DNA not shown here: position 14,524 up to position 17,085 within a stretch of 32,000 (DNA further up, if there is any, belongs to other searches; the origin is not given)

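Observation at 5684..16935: Non-archaellum type IV filament locus with an unusually large pilin complement (13 genes) and no peptidase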

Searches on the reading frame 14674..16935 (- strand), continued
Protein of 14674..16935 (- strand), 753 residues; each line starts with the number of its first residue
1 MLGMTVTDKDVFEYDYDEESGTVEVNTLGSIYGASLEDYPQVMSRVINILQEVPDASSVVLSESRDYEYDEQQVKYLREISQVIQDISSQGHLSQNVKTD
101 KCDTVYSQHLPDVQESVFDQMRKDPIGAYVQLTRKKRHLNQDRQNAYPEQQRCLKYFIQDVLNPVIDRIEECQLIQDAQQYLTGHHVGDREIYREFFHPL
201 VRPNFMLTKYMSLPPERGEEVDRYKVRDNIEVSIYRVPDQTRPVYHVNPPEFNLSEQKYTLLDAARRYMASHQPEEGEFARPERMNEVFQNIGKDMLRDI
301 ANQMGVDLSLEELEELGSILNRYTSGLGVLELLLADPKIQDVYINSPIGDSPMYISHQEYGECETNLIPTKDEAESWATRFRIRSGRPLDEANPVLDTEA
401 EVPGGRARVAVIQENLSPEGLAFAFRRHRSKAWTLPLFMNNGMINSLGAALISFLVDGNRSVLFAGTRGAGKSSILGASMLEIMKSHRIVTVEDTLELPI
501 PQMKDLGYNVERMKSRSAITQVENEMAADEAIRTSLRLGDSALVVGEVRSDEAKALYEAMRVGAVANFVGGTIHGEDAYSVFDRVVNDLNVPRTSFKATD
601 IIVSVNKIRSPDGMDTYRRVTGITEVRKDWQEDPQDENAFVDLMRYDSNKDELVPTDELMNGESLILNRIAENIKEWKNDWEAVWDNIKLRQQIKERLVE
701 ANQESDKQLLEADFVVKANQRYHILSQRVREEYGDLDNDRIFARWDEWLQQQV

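Call 25: search_solved_structures(query=window:14674-16935:-, max_evalue=0.001, show_alignments=1)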
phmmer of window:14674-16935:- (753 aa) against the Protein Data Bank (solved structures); distinct sequences matched with E-value up to 0.001: 13.
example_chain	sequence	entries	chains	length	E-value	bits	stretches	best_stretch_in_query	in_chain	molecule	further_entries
2oap_1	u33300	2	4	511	9.3e-27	96.7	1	322-654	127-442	Type II secretion system protein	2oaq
4ii7_A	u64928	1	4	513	8.8e-19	70.3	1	327-701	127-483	FlaI ATPase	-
8rkd_E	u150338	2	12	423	2.4e-18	68.9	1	294-626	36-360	Pilus assembly ATPase CpaF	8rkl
8rjf_A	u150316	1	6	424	2.4e-18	68.9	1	294-626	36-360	Pilus assembly ATPase CpaF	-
9e24_A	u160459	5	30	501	3.9e-18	68.2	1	294-626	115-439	CpaF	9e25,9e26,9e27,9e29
4ihq_A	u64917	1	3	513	6e-18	67.6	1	327-701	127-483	FlaI ATPase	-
3jvu_A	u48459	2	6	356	5.7e-07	31.3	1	399-588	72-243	Twitching mobility protein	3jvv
6bge_A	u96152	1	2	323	5.7e-06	28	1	392-587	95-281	VirB11-like protein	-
1g6o_A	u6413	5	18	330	6e-06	27.9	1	392-587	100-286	CAG-ALPHA | virB11 homolog | Cag-alfa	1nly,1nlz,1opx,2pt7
2eyu_A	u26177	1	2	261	2.5e-05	25.8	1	462-588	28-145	twitching motility protein PilT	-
2gsz_A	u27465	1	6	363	4.8e-05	24.9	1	462-588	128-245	twitching motility protein PilT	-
2ewv_A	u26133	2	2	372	5.1e-05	24.9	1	462-588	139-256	twitching motility protein PilT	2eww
2gza_A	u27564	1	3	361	5.9e-05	24.6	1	456-565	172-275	Type IV secretion system protein VirB11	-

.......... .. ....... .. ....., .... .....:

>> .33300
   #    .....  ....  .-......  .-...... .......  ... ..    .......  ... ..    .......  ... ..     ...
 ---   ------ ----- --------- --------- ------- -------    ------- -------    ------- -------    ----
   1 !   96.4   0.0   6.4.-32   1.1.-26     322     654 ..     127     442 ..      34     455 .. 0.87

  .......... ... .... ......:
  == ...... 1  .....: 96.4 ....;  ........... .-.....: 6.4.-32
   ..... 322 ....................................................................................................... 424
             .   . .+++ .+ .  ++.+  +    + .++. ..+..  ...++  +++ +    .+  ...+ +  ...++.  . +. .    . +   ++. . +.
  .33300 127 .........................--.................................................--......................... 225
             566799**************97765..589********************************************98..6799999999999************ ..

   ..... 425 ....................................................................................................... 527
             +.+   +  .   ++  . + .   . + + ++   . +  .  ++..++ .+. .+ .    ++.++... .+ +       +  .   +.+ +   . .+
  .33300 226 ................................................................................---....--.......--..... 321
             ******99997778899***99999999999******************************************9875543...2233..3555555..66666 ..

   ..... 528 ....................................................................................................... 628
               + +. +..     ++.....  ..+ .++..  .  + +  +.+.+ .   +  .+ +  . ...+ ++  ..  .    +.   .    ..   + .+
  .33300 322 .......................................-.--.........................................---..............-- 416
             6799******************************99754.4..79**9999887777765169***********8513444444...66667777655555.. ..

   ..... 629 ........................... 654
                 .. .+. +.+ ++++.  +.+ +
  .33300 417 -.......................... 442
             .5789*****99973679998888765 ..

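Call 36: search_protein_families(library=pfam, proteins=[L015:5750-6718:+], max_evalue=1)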
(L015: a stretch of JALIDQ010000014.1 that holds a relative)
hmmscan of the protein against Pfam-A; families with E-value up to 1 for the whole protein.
L015:5750-6718:+ (322 aa): 9 families
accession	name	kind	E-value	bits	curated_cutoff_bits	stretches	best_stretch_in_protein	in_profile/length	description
PF20970.2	MASE10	-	0.0065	16.8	27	1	74-186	27-133/186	MASE10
PF25587.1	Rv2743c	-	0.039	14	27.7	1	104-208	22-129/237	Rv2743c family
PF10591.15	SPARC_Ca_bdg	-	0.049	14.4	22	1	169-218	27-69/113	Secreted protein acidic and rich in cysteine Ca binding region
PF00487.30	FA_desaturase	-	0.052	13.7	29.7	1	74-176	94-192/253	Fatty acid desaturase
PF00067.27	p450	-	0.078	12.2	22.8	1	174-245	207-281/462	Cytochrome P450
PF22905.2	Hydro_N_hd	-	0.13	12.6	27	1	181-261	110-191/195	Hydrolase N-terminal helical domain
PF17253.7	DUF5320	-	0.16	13.6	27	1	144-201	40-99/99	Family of unknown function (DUF5320)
PF04791.21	LMBR1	-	0.18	11.1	31.9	1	128-221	164-251/510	LMBR1-like membrane protein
PF12326.13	EOS1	-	0.23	11.8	23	1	113-198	39-129/163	N-glycosylation protein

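Call 53: search_solved_structures(query=A3, max_evalue=0.001)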
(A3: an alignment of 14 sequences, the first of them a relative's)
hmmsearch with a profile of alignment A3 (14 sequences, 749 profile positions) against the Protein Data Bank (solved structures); distinct sequences matched with E-value up to 0.001: 13.
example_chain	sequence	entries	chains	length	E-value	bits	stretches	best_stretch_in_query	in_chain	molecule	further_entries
2oap_1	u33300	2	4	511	8.6e-33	116.6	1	214-647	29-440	Type II secretion system protein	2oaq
8rkd_E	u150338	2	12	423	2.2e-24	88.8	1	289-622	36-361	Pilus assembly ATPase CpaF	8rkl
8rjf_A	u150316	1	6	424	2.2e-24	88.8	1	289-622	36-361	Pilus assembly ATPase CpaF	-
9e24_A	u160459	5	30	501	3.7e-24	88.1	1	289-622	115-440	CpaF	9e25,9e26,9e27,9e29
4ii7_A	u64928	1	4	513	1.7e-20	75.9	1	320-696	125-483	FlaI ATPase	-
4ihq_A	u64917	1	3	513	1.7e-19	72.7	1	320-696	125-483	FlaI ATPase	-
6bge_A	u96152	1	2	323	2e-07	32.8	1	388-580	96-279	VirB11-like protein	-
1g6o_A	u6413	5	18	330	2.1e-07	32.7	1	388-580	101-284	CAG-ALPHA | virB11 homolog | Cag-alfa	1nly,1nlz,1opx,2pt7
3jvu_A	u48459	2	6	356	4.3e-05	25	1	457-582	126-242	Twitching mobility protein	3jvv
2gza_A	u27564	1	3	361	9.7e-05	23.9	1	450-549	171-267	Type IV secretion system protein VirB11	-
2eyu_A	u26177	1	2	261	0.00037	21.9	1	457-582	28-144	twitching motility protein PilT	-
2gsz_A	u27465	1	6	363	0.00083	20.8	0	457-582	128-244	twitching motility protein PilT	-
2ewv_A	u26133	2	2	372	0.00087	20.7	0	457-582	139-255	twitching motility protein PilT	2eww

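Call 80: search_protein_representatives(protein=window:14674-16935:-)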
Query: 753 residues. Proteins with E-value up to 0.001 (for the whole library): 6850; up to 1e-10: 2693; up to 1e-30: 283. The best 150 are listed.
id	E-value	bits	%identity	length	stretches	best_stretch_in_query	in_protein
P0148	1.6e-253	859.6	54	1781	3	14-496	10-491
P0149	1.4e-224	763.9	49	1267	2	21-496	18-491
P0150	1.6e-221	753.8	49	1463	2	34-495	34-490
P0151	3.5e-219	746.1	46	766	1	19-753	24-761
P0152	3.6e-218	742.7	47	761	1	34-751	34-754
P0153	9.3e-208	708.3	47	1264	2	25-496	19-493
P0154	5.4e-207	705.8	47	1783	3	30-496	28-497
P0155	8.2e-204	695.3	48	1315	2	467-752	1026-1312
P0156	1.1e-200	684.9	57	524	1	232-750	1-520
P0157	1.5e-197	674.6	45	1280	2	10-496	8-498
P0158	3.2e-195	666.8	44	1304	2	9-485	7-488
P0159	1.6e-192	657.9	58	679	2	491-753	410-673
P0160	1.4e-183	628.4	43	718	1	36-749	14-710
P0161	1.8e-179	614.8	43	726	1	35-752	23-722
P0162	1.6e-178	611.6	41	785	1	16-750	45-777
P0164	7.0e-174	596.3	41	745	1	22-753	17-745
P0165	5.5e-173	593.3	43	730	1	23-737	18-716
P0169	2.4e-156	538.3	39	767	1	31-751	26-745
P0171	6.5e-152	523.7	39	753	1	38-752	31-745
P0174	4.7e-147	507.6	39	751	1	24-750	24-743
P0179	1.0e-141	490.0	37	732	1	29-753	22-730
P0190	1.6e-119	416.6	35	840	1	22-751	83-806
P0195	8.7e-113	394.4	34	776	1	43-751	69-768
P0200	8.1e-110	384.5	43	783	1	198-749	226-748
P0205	7.6e-107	374.7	33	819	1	18-751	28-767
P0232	3.2e-97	342.9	33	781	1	23-753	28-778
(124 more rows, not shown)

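Call 81: list_cluster_members(proteins=[P0151, P0160, P0162, P0169, P0179, P0190, P0195, P0205, P0232, P0200])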
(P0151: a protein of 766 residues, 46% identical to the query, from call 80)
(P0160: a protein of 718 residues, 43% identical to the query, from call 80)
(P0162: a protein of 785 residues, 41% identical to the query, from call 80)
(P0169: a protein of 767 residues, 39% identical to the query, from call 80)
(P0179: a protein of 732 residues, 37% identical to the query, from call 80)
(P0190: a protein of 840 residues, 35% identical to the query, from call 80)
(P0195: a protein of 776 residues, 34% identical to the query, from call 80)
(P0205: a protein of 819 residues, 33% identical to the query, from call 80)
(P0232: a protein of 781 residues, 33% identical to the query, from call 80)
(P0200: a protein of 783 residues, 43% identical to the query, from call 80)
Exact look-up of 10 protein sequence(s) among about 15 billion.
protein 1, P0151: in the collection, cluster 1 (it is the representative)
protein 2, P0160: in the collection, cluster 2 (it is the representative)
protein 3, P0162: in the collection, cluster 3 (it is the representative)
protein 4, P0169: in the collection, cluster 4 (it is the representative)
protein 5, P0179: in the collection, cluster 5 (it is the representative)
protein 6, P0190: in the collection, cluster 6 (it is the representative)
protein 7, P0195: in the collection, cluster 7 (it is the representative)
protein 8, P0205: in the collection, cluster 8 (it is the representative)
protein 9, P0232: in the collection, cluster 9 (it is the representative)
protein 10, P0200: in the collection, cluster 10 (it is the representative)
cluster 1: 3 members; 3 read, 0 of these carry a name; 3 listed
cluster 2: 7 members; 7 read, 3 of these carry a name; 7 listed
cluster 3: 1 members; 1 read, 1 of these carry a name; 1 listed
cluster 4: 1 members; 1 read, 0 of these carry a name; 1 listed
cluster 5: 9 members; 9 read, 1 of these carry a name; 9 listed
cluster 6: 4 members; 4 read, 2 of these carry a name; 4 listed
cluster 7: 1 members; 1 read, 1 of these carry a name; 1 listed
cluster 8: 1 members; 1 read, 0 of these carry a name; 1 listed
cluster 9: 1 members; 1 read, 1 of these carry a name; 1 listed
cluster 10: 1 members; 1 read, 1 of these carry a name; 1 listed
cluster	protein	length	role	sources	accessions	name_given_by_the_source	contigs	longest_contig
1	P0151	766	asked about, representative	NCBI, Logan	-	-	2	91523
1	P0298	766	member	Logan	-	-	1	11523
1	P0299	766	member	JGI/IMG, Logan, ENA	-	-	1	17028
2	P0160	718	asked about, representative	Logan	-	-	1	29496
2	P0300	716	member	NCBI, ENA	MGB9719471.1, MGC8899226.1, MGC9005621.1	MAG: ATPase, T2SS/T4P/T4SS family [Candidatus Anstonellales archaeon]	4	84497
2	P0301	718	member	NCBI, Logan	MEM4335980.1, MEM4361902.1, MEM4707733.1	MAG: type II/IV secretion system ATPase subunit [Candidatus Anstonellales archaeon]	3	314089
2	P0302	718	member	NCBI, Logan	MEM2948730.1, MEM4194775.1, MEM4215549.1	MAG: type II/IV secretion system ATPase subunit [Candidatus Anstonellales archaeon]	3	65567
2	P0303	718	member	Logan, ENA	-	-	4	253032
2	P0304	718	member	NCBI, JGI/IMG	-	-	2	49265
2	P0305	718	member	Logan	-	-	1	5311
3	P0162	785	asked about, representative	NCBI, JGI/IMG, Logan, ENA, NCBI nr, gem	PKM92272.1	MAG: hypothetical protein CVU81_01375 [Euryarchaeota archaeon HGW-Euryarchaeota-1]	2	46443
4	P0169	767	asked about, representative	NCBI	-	-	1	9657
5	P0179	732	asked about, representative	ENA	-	-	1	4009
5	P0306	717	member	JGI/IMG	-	flagellar protein FlaI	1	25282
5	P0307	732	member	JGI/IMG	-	-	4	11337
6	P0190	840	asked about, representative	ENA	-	-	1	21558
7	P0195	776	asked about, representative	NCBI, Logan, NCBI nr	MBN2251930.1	MAG: CpaF family protein [Candidatus Altiarchaeota archaeon] | CpaF family protein [Candidatus Altiarchaeota archaeon]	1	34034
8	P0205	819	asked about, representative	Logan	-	-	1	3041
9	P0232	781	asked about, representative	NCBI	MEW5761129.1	MAG: ATPase, T2SS/T4P/T4SS family [Candidatus Thermoplasmatota archaeon]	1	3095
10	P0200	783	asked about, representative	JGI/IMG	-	archaeal flagellar protein FlaI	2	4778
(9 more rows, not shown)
